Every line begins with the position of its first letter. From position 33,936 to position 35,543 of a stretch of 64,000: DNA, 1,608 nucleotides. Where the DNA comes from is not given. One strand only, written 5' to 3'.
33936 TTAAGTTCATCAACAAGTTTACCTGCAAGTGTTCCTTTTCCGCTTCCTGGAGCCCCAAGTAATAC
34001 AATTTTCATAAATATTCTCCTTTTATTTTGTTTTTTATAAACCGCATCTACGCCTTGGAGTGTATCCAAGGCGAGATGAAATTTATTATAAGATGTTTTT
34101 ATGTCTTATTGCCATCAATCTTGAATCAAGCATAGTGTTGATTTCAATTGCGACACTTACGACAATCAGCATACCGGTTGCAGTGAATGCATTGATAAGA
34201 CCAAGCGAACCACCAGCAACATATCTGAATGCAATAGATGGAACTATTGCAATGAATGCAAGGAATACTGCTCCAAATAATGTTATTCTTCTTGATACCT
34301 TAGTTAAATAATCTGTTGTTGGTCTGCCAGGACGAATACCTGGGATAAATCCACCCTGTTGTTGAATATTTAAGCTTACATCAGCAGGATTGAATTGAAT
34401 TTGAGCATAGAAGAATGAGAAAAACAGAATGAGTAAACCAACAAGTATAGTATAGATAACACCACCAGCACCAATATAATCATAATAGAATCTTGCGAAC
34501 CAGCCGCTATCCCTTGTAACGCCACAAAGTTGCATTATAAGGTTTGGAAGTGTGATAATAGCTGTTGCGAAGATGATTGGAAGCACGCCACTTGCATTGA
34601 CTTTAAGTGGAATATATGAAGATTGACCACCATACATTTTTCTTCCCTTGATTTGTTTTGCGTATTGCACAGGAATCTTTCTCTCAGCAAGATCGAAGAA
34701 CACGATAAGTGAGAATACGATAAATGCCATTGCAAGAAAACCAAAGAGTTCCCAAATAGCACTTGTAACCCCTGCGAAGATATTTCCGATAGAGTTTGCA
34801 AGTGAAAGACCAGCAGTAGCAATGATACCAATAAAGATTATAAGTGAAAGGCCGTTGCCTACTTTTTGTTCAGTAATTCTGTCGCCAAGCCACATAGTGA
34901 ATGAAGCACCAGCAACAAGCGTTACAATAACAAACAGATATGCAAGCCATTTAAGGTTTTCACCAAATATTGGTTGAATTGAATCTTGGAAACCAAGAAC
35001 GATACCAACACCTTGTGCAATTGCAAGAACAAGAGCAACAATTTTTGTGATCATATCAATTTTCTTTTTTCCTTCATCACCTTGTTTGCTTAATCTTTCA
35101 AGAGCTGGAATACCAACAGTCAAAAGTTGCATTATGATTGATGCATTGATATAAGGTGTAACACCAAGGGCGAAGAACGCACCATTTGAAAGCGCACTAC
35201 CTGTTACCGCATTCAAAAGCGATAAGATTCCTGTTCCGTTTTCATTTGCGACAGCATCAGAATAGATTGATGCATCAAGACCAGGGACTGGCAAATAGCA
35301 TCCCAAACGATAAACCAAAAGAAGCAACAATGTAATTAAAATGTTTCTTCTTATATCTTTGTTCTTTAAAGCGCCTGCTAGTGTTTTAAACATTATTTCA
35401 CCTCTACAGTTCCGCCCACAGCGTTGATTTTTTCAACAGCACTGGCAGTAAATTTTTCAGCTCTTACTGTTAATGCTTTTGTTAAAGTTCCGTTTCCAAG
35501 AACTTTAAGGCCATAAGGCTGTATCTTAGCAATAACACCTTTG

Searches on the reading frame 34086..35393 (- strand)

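Call 79: search_protein_families(library=pfam, proteins=[window:34086-35393:-], max_evalue=0.00001)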
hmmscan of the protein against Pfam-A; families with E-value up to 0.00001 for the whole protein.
window:34086-35393:- (435 aa): 1 family
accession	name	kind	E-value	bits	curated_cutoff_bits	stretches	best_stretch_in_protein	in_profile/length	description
PF00344.25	SecY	-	5.4e-97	325.3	32.2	1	73-418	2-305/306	SecY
